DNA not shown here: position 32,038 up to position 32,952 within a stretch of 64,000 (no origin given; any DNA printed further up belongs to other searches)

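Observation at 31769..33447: Unknown membrane-protein pair with a consensus-like promoter, next to a Cys-rich zinc-ribbon-like protein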

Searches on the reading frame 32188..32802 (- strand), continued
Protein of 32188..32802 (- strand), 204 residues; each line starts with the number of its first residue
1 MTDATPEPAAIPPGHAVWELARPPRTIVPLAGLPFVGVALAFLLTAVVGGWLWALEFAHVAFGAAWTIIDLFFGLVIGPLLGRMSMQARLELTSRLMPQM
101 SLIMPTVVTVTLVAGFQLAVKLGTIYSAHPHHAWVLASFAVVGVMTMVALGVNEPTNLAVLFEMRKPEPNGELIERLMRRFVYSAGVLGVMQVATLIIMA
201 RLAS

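Call 60: search_protein_families(library=pfam, proteins=[P0271, P0294, P0302, P0371, P0375, P0339, P0405, P0389, P0326, P0357], max_evalue=0.1)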
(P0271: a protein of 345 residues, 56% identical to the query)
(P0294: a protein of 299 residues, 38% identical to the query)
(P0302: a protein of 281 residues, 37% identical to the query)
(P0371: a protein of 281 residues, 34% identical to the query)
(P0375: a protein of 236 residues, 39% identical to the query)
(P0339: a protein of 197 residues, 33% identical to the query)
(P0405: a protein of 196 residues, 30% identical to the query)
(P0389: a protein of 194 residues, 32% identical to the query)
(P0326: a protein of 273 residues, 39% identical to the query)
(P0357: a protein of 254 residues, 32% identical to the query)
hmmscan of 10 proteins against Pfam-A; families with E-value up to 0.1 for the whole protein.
P0271 (345 aa): 0 families

P0294 (299 aa): 2 families
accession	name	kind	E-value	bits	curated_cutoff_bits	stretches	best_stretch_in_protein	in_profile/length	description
PF13664.11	DUF4149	-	0.011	16.4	24.6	1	53-138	5-89/102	Domain of unknown function (DUF4149)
PF10027.14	DUF2269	-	0.031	14.8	28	1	43-186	3-141/150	Predicted integral membrane protein (DUF2269)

P0302 (281 aa): 1 family
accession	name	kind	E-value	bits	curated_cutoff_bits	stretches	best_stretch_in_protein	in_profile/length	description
PF13664.11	DUF4149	-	0.086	13.5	24.6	1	140-230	5-91/102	Domain of unknown function (DUF4149)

P0371 (281 aa): 0 families

P0375 (236 aa): 0 families

P0339 (197 aa): 1 family
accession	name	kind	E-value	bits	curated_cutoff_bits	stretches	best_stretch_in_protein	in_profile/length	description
PF10027.14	DUF2269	-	3e-05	24.6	28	1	46-191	3-147/150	Predicted integral membrane protein (DUF2269)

P0405 (196 aa): 0 families

P0389 (194 aa): 2 families
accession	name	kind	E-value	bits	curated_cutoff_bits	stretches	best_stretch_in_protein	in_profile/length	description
PF08592.16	Anthrone_oxy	-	4.9e-05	23.9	27.3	1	96-173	5-89/106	Anthrone oxygenase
PF10027.14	DUF2269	-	0.0029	18.1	28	1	47-191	2-146/150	Predicted integral membrane protein (DUF2269)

P0326 (273 aa): 1 family
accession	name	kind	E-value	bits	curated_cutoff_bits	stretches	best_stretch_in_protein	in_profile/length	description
PF13664.11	DUF4149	-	0.013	16.2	24.6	1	58-154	4-96/102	Domain of unknown function (DUF4149)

P0357 (254 aa): 1 family
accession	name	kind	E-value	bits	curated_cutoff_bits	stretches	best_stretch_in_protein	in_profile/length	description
PF24368.1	DUF7524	-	0.041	14.1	27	1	7-62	125-180/182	Family of unknown function (DUF7524)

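Call 65: search_protein_families(library=pfam, alignment_id=A3, max_evalue=0.1)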
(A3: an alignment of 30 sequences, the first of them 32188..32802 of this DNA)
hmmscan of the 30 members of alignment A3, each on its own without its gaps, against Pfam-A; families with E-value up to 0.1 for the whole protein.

A. member 1, window:32188-32802:- (204 aa): 0 families

B. families by the number of members that match (of 30 scanned): 8 families
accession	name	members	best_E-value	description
PF13664.11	DUF4149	12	4e-06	Domain of unknown function (DUF4149)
PF10027.14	DUF2269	5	3e-05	Predicted integral membrane protein (DUF2269)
PF08592.16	Anthrone_oxy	2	4.9e-05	Anthrone oxygenase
PF08449.17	UAA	1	0.008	UAA transporter family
PF04750.19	Far-17a_AIG1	1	0.038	FAR-17a/AIG1-like protein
PF17534.7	DUF5453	1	0.039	Family of unknown function (DUF5453)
PF11654.13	NCE101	1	0.056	Non-classical export protein 1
PF09813.14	Coa3_cc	1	0.091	Cytochrome c oxidase assembly factor 3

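Call 68: find_encoding_contigs(protein=P0082, flank=4000, max_places=1)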
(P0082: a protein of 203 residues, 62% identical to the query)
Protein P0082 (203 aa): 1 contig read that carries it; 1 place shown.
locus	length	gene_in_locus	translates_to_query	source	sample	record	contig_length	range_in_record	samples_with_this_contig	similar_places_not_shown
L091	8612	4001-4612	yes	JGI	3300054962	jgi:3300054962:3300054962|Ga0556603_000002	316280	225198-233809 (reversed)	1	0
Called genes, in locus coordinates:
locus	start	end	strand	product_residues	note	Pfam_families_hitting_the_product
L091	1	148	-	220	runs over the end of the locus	PF20334:DUF6629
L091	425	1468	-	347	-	-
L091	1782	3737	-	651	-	PF02927:CelD_N, PF00759:Glyco_hydro_9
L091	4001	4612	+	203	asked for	-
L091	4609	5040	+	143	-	-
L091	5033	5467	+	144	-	PF07883:Cupin_2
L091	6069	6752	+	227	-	PF09992:NAGPA (weak)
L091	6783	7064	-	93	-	-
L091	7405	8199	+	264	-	PF09335:VTT_dom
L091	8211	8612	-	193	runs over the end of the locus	-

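Call 69: find_encoding_contigs(protein=P0091, flank=4000, max_places=2)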
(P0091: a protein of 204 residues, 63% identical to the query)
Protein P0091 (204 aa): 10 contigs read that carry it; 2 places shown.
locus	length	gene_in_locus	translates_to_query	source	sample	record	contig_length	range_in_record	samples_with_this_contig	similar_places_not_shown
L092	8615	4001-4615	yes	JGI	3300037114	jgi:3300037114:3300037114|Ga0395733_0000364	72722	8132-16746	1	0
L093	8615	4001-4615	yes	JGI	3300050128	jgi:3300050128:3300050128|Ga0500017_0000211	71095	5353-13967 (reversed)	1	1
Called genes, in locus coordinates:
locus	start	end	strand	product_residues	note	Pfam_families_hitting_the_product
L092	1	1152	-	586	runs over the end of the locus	PF00501:AMP-binding, PF13193:AMP-binding_C (weak)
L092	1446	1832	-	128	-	-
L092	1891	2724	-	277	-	PF00230:MIP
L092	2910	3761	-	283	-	PF00753:Lactamase_B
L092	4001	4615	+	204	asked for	-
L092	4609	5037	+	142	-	-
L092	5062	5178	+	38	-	-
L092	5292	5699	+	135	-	PF00027:cNMP_binding (weak)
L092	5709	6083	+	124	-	PF18029:Glyoxalase_6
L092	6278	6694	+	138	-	PF01610:DDE_Tnp_ISL3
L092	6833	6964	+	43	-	-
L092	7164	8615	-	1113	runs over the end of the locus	PF00211:Guanylate_cyc, PF13191:AAA_16, PF13424:TPR_12 (weak)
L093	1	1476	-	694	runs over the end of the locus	PF16177:ACAS_N, PF00501:AMP-binding, PF13193:AMP-binding_C (weak)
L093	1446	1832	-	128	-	-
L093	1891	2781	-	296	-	PF00230:MIP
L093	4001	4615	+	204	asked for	-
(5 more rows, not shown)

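Call 70: find_encoding_contigs(protein=P0084, flank=4000, max_places=1)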
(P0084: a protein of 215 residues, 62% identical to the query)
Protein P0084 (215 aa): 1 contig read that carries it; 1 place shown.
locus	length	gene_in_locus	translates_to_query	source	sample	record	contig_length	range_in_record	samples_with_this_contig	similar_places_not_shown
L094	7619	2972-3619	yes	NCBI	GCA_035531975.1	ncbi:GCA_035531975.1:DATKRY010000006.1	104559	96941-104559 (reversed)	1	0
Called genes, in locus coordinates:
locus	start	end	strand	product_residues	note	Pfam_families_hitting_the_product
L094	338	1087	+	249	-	PF01590:GAF, PF13185:GAF_2, PF03861:ANTAR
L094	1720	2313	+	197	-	PF13493:DUF4118 (faint)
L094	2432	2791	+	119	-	PF01479:S4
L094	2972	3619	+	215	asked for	-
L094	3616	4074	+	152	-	-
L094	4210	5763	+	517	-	PF26314:MptA_B_family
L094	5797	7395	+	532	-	PF13231:PMT_2 (weak)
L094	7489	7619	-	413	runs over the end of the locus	-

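Call 71: find_encoding_contigs(protein=P0292, flank=4000, max_places=3)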
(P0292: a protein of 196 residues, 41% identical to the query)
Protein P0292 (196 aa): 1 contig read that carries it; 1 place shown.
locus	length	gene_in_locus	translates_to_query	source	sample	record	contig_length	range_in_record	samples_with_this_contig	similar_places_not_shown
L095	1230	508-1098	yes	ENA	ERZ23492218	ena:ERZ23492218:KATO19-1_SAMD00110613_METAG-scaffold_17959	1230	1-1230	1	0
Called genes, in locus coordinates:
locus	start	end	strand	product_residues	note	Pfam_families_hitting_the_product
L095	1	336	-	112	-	?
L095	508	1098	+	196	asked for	-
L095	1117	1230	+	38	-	?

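Call 73: find_encoding_contigs(protein=P0339, flank=4000, max_places=3)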
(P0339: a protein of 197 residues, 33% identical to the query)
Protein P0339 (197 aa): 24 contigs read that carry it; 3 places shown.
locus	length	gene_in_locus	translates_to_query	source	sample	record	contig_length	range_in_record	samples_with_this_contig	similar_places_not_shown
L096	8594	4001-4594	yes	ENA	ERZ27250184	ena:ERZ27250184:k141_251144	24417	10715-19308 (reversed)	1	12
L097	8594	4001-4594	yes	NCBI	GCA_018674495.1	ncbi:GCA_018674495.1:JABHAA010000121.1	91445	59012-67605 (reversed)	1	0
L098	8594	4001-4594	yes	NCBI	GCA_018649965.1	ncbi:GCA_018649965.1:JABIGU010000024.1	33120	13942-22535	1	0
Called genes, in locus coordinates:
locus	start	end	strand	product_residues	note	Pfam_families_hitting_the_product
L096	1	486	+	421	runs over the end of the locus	PF06689:zf-C4_ClpX, PF01078:Mg_chelatase (faint), PF05496:RuvB_N (faint), PF00004:AAA, PF07724:AAA_2, PF07728:AAA_5 (weak), PF13401:AAA_22 (faint), PF10431:ClpB_D2-small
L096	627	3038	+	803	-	PF02190:LON_substr_bdg, PF08298:AAA_PrkA (faint), PF00004:AAA, PF07728:AAA_5, PF22667:Lon_lid, PF05362:Lon_C, PF13541:ChlI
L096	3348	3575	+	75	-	PF00216:Bac_DNA_binding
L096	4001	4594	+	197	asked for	-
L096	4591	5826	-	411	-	PF07690:MFS_1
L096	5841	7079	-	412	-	PF07690:MFS_1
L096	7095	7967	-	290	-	PF13714:PEP_mutase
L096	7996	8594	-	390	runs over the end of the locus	PF02746:MR_MLE_N, PF13378:MR_MLE_C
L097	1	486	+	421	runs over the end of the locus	PF06689:zf-C4_ClpX, PF01078:Mg_chelatase (faint), PF05496:RuvB_N (faint), PF00004:AAA, PF07724:AAA_2, PF07728:AAA_5 (weak), PF13401:AAA_22 (faint), PF10431:ClpB_D2-small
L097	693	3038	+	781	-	PF02190:LON_substr_bdg, PF08298:AAA_PrkA (faint), PF00004:AAA, PF07728:AAA_5, PF22667:Lon_lid, PF05362:Lon_C, PF13541:ChlI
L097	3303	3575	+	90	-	PF00216:Bac_DNA_binding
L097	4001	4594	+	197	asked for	-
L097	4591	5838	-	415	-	PF07690:MFS_1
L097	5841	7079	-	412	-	PF07690:MFS_1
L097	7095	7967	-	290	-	PF13714:PEP_mutase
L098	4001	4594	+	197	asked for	-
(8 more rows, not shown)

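Call 79: find_encoding_contigs(protein=P0001, flank=6000, max_places=2)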
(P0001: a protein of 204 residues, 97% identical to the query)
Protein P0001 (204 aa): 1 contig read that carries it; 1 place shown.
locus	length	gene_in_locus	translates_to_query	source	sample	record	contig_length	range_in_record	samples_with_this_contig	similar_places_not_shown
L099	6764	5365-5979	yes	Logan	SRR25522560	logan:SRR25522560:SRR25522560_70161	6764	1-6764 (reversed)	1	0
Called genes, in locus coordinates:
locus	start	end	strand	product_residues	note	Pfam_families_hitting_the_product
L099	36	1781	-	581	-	PF00496:SBP_bac_5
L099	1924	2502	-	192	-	PF14333:DUF4389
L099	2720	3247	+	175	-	PF01242:PTPS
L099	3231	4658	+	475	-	PF01425:Amidase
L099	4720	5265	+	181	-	-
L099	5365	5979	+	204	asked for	-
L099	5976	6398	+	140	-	-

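Call 82: search_protein_families(library=pfam, proteins=[L080:6972-7901:+, L023:1131-1598:+, L044:7009-7644:+], max_evalue=0.001)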
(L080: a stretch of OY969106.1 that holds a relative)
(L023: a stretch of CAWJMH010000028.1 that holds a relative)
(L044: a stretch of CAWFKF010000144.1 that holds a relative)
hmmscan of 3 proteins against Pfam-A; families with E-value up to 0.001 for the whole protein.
L080:6972-7901:+ (309 aa): 2 families
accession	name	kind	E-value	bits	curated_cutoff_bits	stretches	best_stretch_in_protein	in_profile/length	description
PF00107.32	ADH_zinc_N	-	2e-14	54.1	31.8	1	144-236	1-103/129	Zinc-binding dehydrogenase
PF13602.12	ADH_zinc_N_2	-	2.3e-14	54.9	27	1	176-306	1-134/134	Zinc-binding dehydrogenase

L023:1131-1598:+ (155 aa): 1 family
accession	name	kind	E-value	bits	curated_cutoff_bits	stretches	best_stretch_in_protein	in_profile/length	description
PF20660.2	DUF6812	-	5e-13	49.3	27.1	1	87-143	1-53/53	Family of unknown function (DUF6812)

L044:7009-7644:+ (211 aa): 1 family
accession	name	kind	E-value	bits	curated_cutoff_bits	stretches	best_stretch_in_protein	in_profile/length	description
PF09365.15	DUF2461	-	3e-42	145.3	22.8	1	6-197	2-208/208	Conserved hypothetical protein (DUF2461)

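Call 95: search_solved_structures(query=A3, max_evalue=10)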
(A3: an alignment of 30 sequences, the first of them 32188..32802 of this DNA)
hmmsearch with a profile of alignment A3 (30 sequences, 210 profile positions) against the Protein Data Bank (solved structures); distinct sequences matched with E-value up to 10: 2.
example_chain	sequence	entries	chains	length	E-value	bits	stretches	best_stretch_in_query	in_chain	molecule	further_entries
7dqk_A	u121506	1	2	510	0.02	17.2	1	110-174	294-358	Protein DETOXIFICATION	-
7ymi_F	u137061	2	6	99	0.028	16.7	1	12-71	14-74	Photosystem II protein Y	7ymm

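Call 97: fold_search(model_id=the predicted structure, library=pdb)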
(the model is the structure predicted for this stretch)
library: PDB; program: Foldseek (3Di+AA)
matches with E <= 10: 195; with E <= 0.001: 0
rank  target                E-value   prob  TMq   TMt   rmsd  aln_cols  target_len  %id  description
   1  3h2v_B                4.7e-01  0.95  0.36  0.42   7.3       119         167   11  Human raver1 RRM1 domain in complex with human vinculin tail domain Vt (released 2009-07-28)
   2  3h2v_C                5.1e-01  0.94  0.36  0.43   7.3       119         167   11  Human raver1 RRM1 domain in complex with human vinculin tail domain Vt (released 2009-07-28)
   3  3h2v_D                5.4e-01  0.92  0.36  0.40   7.4       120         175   12  Human raver1 RRM1 domain in complex with human vinculin tail domain Vt (released 2009-07-28)
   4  3h2v_A                5.9e-01  0.91  0.36  0.41   7.4       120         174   12  Human raver1 RRM1 domain in complex with human vinculin tail domain Vt (released 2009-07-28)
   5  5l0g_A                6.8e-01  0.91  0.36  0.42   7.1       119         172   10  Human metavinculin MVt Q971R, R975D, T978R mutant (residues 959-1134) in complex with PIP2 (released 2016-08-31)
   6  7xge_C                8.5e-01  0.75  0.37  0.44   7.2       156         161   13  Crystal structure of MCL-1 in complex with computationally designed inhibitor protein (released 2022-07-20)
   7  7xgg_A                8.5e-01  0.72  0.37  0.43   6.8       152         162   12  Crystal structure of BCL-xL in complex with computationally designed inhibitor protein (released 2022-07-20)
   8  3jbk_M                9.8e-01  0.92  0.40  0.58   5.8       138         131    8  Cryo-EM reconstruction of the metavinculin-actin interface (released 2015-11-04)
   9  3myi                  1.0e+00  0.77  0.34  0.41   7.4       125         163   10  Human metavinculin tail domain (released 2010-05-26)
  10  1qkr_B                1.2e+00  0.84  0.37  0.41   7.0       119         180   10  Crystal structure of the vinculin tail and a pathway for activation (released 2000-08-04)
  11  5l0d_D                1.2e+00  0.82  0.37  0.43   7.1       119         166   10  Human Metavinculin(residues 959-1130) in complex with PIP2 (released 2016-08-31)
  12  5l0h                  1.2e+00  0.82  0.36  0.42   7.1       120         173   11  Human metavinculin MVt cardiomyopathy-associated mutant R975W (residues 959-1134) in complex with PIP2 (released 2016-08-31)
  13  4k0d_A                1.2e+00  0.28  0.27  0.36  10.6       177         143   12  Periplasmic sensor domain of sensor histidine kinase, Adeh_2942 (released 2013-06-12)
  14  8zo8_C3               1.3e+00  0.57  0.32  0.26   8.6       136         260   11  Respirasome open state 3 in presence of metformin (SC-MetO3) (released 2025-11-19)
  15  8ugh_4C               1.3e+00  0.35  0.33  0.27  16.2       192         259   11  In-situ structure of typeA supercomplex with lipids in respiratory chain (composite) (released 2024-06-19)
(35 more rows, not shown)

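Call 100: find_related_loci(query=A1, collection=viral_contigs, flank=5000)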
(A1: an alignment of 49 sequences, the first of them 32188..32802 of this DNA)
Query A1 (204 aa) in viral_contigs; peptide patterns used: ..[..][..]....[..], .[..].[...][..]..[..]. (x = any residue, [..] = any of these).
9 stretches matched a pattern, but none encodes a relative of the query by tblastn (E <= 1e-3).

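Call 101: find_related_loci(query=A7, collection=metagenome_contigs, flank=5000)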
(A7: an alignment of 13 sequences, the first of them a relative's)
Query A7 (197 aa) in metagenome_contigs; peptide patterns used: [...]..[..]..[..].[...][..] (x = any residue, [..] = any of these).
600 stretches matched a pattern (row limit reached: there are more); 567 encode a relative of the query (tblastn E <= 1e-3); the best 80 are kept; 80 distinct loci.
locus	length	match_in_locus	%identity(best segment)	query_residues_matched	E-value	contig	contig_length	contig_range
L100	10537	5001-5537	56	19-197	2e-65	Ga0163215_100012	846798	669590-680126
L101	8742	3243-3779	55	19-197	2e-64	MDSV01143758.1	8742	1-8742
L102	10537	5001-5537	54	19-197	2e-63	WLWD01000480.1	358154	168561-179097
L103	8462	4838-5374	55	19-197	8e-62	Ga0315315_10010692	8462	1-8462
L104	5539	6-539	54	19-196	1e-61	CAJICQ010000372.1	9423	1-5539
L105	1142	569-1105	54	19-197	1e-64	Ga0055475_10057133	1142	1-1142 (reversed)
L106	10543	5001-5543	50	17-197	1e-58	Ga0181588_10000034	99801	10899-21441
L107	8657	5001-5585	52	1-197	7e-57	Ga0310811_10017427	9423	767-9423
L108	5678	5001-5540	55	18-197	3e-56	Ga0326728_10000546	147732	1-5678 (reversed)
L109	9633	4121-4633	50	23-193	6e-55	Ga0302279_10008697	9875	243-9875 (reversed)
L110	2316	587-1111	53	23-197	4e-55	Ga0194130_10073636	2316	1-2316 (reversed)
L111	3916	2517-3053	51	19-197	2e-54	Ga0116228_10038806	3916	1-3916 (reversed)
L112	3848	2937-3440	52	29-196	8e-54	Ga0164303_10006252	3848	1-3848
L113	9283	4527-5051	51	23-197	5e-54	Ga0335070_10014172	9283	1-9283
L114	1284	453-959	53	29-197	2e-56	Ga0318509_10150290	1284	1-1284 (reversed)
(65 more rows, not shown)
